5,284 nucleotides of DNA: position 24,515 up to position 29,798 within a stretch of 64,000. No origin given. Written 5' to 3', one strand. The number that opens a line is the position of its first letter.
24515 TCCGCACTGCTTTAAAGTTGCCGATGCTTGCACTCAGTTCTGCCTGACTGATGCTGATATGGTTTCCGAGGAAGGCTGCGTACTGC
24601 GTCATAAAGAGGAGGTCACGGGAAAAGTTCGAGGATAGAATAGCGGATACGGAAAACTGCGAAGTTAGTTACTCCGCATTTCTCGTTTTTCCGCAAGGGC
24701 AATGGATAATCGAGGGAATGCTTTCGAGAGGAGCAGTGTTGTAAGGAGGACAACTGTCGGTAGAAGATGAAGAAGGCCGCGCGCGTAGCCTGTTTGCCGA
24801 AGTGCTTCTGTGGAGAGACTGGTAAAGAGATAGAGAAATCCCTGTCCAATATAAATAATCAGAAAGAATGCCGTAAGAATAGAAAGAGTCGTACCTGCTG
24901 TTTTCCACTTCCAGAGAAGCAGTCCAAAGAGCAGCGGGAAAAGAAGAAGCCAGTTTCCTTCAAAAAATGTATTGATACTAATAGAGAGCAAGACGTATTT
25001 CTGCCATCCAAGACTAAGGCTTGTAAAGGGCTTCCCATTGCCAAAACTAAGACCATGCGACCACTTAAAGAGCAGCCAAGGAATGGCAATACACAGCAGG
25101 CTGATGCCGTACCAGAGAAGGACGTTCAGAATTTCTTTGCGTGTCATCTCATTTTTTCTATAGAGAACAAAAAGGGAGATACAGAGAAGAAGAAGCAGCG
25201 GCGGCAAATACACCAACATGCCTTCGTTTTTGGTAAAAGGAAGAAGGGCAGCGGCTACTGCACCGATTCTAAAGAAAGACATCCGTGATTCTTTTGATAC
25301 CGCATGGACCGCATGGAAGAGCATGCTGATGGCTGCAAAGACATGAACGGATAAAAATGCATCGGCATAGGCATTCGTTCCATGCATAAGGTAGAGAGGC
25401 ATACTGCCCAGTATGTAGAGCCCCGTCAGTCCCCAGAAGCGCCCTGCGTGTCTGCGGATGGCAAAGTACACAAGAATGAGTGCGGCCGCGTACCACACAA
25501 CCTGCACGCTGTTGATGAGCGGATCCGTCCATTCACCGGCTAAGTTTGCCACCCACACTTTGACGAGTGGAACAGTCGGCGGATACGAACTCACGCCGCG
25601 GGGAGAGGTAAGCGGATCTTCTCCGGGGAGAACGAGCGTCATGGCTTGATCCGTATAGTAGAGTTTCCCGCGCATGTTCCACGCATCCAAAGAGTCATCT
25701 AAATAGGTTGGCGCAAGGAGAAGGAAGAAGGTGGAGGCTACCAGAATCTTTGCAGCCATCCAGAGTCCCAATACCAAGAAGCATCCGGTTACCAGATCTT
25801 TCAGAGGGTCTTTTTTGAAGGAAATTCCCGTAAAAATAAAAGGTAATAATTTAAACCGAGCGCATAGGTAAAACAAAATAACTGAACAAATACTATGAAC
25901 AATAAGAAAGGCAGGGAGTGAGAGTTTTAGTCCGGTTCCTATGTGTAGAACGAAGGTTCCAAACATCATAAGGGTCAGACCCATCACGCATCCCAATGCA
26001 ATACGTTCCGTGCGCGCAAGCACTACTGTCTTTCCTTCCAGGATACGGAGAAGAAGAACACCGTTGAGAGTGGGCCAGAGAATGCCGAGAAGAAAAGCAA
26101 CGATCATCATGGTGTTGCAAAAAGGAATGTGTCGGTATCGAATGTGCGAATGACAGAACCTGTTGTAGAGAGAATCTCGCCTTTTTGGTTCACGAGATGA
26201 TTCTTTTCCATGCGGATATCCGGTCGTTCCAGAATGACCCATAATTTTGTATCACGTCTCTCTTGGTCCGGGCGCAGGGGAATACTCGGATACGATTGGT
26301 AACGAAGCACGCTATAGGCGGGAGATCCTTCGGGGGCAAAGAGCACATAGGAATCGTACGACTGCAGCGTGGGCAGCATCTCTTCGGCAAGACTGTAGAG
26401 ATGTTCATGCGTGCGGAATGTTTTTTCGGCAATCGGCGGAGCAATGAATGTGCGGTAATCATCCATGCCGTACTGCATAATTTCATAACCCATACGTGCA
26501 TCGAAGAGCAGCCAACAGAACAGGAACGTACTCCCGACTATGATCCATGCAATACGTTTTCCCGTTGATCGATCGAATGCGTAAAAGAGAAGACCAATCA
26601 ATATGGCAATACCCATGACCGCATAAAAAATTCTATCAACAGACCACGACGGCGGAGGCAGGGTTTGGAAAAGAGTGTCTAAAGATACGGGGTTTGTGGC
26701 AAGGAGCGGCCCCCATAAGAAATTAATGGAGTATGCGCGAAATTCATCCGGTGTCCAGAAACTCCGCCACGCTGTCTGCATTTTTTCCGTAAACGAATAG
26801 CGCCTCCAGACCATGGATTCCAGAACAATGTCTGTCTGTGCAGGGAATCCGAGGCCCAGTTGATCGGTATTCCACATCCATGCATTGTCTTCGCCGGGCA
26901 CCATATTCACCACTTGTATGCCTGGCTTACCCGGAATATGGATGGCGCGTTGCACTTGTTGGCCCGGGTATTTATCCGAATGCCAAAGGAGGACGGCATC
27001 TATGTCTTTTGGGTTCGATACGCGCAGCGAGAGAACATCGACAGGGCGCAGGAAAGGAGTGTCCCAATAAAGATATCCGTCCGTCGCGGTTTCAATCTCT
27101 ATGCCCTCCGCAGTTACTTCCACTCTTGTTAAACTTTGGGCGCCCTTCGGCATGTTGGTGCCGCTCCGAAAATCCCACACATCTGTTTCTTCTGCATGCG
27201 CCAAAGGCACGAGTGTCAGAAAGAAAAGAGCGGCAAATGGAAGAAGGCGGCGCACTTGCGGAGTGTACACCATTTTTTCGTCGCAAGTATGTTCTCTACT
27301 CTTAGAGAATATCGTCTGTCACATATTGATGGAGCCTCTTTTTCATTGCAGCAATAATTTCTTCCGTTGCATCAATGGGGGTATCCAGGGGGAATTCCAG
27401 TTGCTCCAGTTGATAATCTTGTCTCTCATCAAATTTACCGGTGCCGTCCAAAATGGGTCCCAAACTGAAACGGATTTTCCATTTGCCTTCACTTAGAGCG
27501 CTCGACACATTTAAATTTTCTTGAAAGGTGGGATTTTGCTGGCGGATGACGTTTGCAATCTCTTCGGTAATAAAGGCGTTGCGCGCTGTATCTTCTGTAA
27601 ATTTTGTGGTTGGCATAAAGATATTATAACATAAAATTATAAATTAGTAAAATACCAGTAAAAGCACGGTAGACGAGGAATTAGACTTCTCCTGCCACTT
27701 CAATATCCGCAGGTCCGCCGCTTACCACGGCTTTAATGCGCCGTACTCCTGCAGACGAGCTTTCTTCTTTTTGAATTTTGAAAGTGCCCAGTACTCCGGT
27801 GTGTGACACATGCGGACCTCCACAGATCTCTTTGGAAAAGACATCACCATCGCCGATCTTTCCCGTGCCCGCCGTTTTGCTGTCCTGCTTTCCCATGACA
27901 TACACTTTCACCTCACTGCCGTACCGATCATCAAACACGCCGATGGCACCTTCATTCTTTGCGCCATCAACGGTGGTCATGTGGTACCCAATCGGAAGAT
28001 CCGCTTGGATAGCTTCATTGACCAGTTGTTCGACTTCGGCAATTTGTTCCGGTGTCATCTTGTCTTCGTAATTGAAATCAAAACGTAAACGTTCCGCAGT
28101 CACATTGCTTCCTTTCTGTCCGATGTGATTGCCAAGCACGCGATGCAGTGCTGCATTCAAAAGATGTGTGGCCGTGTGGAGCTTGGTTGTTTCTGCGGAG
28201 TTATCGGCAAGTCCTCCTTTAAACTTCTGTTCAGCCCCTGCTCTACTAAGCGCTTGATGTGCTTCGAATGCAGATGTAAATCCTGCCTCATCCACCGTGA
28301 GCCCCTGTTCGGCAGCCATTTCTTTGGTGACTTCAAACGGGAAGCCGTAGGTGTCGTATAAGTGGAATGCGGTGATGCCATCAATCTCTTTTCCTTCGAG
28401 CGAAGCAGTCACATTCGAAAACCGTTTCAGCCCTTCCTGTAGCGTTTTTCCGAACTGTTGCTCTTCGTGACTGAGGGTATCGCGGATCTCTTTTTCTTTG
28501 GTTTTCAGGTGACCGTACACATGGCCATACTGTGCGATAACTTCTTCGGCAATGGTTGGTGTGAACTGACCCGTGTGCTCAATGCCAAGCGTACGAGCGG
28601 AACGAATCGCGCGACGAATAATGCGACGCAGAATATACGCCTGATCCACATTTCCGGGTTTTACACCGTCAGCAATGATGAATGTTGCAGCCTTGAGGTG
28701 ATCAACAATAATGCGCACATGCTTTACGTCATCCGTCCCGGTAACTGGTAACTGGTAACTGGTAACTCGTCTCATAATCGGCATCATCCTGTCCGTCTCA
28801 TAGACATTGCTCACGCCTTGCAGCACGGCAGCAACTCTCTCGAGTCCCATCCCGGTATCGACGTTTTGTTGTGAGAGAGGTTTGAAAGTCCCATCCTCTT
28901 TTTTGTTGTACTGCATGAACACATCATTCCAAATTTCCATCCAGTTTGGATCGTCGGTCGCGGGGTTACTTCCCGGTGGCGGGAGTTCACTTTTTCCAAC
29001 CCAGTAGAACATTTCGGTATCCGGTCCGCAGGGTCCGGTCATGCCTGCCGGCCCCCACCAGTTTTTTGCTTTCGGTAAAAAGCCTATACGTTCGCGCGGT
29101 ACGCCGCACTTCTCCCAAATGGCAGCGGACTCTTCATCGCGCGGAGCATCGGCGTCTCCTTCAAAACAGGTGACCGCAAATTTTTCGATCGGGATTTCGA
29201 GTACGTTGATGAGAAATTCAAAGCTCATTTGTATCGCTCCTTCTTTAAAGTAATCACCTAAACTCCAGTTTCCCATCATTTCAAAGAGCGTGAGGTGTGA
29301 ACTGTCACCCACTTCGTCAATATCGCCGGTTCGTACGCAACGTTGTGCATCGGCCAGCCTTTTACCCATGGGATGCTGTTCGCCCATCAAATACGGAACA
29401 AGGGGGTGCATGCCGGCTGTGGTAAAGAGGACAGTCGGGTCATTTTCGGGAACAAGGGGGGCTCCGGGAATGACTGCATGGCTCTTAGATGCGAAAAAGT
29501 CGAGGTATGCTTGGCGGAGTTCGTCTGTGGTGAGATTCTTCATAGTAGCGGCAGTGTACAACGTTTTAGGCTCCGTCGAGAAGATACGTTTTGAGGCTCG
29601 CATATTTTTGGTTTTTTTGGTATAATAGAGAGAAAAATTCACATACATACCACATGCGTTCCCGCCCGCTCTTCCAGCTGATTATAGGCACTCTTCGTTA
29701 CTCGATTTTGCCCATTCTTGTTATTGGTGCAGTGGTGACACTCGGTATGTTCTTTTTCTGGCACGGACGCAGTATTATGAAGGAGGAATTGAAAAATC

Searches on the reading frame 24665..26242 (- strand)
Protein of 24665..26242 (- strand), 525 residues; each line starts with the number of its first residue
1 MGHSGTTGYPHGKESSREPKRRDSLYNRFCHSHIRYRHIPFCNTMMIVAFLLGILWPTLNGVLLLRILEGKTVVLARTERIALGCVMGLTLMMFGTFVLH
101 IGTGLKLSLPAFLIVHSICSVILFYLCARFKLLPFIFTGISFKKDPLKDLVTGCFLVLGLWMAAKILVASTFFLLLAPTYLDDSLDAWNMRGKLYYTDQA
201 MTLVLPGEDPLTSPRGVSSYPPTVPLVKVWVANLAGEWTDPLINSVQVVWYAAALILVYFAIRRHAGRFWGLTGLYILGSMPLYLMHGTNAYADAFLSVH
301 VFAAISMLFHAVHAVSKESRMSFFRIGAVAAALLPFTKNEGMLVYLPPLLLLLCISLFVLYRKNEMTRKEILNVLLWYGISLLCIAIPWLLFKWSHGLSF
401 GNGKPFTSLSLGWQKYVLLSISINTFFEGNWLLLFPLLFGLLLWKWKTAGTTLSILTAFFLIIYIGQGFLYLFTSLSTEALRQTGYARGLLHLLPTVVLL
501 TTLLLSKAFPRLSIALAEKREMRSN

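Call 80: search_protein_families(library=pfam, proteins=[window:24665-26242:-], max_evalue=0.001)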
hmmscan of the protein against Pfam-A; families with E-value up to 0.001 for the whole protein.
window:24665-26242:- (525 aa): 1 family
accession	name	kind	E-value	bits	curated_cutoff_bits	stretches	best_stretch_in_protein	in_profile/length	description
PF13231.12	PMT_2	-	0.00045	20.9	26.1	1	221-362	3-132/160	Dolichyl-phosphate-mannose-protein mannosyltransferase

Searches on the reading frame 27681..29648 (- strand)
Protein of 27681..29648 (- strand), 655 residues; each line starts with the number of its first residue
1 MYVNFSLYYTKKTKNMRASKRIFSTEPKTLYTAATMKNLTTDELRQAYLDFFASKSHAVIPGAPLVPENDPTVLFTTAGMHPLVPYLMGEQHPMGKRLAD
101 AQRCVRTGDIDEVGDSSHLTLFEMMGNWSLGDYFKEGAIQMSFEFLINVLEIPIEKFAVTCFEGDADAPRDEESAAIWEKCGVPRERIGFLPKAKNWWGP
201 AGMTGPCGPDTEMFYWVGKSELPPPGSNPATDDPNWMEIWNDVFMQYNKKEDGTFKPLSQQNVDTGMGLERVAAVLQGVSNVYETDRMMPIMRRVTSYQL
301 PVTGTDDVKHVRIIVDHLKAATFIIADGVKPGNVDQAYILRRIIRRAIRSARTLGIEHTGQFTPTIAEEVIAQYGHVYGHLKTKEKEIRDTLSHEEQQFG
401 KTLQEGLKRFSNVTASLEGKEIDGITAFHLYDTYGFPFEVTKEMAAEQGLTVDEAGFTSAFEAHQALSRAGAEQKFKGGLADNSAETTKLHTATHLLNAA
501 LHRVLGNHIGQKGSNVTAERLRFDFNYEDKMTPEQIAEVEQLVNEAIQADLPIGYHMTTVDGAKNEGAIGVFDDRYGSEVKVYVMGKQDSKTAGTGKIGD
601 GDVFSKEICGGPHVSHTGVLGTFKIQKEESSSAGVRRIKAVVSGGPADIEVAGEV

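Call 80: search_protein_families(library=pfam, proteins=[window:27681-29648:-], max_evalue=0.001)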
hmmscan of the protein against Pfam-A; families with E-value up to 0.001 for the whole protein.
window:27681-29648:- (655 aa): 2 families
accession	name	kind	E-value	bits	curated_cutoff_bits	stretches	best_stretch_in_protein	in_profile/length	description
PF01411.24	tRNA-synt_2c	-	2.1e-136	456.1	30.3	1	43-492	1-450/552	tRNA synthetases class II (A)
PF07973.19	tRNA_SAD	-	3.1e-14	53.1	24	1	597-638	5-43/44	Threonyl and Alanyl tRNA synthetase second additional domain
